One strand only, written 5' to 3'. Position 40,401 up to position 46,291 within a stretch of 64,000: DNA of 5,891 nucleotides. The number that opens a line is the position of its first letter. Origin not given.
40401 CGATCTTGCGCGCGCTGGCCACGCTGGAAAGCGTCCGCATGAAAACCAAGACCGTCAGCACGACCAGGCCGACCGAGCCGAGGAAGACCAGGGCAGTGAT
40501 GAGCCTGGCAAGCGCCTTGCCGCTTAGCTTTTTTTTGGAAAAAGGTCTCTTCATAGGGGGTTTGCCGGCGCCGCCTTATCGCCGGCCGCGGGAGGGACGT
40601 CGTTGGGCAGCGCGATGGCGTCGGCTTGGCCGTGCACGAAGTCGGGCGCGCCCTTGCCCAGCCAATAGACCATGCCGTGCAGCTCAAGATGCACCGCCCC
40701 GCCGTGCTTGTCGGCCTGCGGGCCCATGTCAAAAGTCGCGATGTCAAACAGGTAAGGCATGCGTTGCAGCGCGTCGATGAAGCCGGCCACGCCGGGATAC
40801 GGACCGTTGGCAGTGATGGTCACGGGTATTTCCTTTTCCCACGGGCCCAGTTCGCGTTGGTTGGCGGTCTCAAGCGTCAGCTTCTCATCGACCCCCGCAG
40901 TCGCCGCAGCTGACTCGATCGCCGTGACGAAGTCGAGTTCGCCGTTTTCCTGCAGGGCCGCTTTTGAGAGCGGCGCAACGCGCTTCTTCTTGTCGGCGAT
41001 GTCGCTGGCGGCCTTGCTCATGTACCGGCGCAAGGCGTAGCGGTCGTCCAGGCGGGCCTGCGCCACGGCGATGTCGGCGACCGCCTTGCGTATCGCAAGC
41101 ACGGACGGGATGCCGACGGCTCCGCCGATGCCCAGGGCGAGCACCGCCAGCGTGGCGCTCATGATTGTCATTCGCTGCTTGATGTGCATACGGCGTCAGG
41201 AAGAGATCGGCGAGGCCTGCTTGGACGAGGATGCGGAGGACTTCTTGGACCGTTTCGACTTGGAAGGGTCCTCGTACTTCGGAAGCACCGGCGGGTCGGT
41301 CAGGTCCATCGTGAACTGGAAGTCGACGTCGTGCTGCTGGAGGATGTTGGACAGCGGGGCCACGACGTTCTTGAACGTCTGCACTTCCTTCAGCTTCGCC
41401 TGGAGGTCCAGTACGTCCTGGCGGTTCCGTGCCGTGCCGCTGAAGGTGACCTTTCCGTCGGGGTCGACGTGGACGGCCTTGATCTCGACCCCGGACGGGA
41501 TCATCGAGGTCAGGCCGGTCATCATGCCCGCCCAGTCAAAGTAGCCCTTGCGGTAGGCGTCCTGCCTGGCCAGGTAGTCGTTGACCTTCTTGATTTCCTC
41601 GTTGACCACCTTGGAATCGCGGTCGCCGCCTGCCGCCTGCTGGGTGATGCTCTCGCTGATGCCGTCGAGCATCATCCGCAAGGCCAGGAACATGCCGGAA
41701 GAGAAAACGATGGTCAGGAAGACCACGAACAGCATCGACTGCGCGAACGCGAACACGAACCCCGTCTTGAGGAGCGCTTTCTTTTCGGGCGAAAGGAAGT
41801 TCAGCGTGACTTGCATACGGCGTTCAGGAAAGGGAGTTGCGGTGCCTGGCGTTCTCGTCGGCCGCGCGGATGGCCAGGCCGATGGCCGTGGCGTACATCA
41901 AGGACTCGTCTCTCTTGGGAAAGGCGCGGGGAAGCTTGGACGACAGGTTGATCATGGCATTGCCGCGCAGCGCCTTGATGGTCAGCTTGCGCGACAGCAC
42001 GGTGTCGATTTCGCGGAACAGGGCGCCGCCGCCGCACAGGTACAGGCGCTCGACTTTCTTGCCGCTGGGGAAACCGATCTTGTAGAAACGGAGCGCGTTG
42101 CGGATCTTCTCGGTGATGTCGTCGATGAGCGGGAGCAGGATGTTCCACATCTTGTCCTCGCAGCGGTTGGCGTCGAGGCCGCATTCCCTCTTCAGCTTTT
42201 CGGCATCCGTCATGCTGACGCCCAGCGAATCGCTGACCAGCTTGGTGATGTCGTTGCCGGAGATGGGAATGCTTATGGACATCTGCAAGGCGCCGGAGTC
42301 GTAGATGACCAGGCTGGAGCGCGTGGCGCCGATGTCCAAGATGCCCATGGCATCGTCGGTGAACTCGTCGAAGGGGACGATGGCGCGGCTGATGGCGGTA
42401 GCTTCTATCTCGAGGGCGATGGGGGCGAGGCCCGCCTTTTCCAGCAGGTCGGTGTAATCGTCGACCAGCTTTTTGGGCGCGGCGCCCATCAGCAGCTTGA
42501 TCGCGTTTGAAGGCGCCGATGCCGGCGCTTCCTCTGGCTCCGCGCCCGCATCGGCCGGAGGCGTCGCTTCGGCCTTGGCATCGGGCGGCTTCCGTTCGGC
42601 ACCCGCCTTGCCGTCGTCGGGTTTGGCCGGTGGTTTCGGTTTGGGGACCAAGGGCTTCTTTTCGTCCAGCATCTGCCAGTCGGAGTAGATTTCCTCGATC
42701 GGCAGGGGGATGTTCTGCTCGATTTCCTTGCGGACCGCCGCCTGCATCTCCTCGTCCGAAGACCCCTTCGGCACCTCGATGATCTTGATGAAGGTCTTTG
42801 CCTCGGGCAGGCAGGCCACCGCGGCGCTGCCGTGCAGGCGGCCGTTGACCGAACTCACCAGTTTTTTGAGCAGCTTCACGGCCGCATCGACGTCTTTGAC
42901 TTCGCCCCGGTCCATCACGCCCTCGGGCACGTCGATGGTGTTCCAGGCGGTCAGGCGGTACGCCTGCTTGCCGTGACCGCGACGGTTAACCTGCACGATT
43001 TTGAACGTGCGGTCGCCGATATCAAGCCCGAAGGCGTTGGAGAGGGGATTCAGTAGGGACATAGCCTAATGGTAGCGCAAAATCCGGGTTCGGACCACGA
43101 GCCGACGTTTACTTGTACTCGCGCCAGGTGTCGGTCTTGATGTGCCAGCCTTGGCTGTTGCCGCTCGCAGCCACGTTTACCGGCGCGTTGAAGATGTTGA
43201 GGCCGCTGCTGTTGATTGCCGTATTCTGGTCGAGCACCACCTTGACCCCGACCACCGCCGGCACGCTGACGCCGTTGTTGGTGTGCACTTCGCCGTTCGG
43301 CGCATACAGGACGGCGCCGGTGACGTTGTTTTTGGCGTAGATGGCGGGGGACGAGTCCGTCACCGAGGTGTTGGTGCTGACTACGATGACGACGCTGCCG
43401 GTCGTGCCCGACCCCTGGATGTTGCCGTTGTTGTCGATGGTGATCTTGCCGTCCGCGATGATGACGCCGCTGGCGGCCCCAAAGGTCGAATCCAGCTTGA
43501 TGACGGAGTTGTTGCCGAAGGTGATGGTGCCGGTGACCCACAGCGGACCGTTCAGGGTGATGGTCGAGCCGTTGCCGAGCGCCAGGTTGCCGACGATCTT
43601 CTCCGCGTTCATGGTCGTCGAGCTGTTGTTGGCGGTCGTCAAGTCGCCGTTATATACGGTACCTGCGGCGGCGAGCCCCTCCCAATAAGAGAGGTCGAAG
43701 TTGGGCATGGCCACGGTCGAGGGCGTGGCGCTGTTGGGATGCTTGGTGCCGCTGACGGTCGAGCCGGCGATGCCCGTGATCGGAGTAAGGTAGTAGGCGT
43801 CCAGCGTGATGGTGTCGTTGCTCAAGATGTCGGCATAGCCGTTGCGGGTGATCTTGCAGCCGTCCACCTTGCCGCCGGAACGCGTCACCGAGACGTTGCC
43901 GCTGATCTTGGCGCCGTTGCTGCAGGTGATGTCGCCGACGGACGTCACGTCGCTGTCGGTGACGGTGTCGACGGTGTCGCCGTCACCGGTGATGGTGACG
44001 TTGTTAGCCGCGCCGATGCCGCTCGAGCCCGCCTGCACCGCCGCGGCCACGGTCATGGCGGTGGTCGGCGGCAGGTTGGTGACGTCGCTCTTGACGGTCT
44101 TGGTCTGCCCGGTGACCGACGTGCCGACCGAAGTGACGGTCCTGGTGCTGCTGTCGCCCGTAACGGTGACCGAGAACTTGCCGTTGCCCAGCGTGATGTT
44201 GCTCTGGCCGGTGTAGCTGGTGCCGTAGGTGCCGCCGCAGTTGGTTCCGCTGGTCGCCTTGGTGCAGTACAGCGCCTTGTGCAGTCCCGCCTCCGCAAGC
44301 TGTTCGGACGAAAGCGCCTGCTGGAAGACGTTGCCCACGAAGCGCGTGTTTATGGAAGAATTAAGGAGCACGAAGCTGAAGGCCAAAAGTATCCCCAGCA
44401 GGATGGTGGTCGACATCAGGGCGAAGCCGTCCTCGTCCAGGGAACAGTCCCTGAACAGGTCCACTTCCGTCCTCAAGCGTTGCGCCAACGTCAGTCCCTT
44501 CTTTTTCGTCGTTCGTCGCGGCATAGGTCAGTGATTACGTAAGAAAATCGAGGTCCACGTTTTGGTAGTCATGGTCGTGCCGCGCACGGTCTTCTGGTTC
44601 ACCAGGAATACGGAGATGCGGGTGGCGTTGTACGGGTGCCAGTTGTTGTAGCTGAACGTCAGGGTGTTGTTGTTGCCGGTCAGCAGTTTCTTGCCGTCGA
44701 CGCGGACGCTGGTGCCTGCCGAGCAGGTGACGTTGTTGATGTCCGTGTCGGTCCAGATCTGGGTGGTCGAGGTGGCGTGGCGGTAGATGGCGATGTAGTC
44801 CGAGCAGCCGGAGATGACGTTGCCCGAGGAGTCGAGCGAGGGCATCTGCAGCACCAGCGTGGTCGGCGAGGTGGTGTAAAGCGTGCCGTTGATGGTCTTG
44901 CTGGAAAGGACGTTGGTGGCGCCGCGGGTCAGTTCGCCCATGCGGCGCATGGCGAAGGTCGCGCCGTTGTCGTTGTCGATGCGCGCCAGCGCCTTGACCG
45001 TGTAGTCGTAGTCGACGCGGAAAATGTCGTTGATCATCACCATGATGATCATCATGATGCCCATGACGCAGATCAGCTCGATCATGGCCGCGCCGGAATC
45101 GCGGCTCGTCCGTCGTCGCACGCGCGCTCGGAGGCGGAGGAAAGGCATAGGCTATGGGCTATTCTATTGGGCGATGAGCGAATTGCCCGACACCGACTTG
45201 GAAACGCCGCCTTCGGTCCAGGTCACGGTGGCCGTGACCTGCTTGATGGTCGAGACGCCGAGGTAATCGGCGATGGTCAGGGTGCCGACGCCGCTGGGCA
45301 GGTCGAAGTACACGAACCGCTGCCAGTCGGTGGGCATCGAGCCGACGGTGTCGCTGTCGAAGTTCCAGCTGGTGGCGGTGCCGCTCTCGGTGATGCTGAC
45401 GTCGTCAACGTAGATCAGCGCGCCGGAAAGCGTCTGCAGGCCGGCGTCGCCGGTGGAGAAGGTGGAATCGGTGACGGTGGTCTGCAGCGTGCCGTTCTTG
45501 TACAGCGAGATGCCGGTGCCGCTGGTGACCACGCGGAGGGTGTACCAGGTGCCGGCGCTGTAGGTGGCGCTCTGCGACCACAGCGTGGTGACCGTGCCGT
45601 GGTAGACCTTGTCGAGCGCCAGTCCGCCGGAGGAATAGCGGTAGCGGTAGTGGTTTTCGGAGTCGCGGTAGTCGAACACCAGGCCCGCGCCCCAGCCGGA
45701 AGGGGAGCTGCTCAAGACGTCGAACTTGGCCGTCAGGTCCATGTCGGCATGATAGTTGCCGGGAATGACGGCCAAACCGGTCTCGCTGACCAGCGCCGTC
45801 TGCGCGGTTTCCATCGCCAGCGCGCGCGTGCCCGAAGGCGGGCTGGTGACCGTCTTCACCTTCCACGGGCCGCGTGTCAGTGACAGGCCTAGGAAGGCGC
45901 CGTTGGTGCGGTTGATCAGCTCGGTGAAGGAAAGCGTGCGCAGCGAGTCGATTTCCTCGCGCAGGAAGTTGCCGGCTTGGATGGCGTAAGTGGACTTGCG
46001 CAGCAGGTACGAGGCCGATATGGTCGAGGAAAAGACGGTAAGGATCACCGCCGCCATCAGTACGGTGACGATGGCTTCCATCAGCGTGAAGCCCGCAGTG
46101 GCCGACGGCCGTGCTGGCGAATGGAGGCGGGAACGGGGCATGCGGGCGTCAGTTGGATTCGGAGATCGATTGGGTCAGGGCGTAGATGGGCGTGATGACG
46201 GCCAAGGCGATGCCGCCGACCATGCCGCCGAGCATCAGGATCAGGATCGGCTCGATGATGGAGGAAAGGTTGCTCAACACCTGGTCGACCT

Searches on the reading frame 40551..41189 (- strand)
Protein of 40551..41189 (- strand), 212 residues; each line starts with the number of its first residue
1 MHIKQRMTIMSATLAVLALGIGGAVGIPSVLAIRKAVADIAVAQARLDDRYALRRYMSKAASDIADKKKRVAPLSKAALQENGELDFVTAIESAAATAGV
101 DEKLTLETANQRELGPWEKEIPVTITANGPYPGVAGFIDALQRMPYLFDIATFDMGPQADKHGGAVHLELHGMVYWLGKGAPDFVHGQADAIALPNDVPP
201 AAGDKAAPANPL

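Call 60: search_protein_families(library=pfam, proteins=[window:40551-41189:-], max_evalue=0.01)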
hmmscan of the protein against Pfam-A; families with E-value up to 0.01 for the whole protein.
window:40551-41189:- (212 aa): 1 family
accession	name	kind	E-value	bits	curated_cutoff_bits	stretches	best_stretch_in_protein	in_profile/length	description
PF04350.18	PilO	-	0.0012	19.4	22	1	86-170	54-136/145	Pilus assembly protein, PilO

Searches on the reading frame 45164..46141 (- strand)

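Call 60: search_protein_families(library=pfam, proteins=[window:45164-46141:-], max_evalue=0.01)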
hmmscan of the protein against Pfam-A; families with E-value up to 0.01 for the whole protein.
window:45164-46141:- (325 aa): 2 families
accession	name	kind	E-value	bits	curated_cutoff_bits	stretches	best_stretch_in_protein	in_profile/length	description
PF13385.13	Laminin_G_3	-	0.00038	21.1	27.6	1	142-230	25-112/151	Concanavalin A-like lectin/glucanases superfamily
PF06439.18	3keto-disac_hyd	-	0.0012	19.4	26.8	1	151-250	67-186/187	3-keto-disaccharide hydrolase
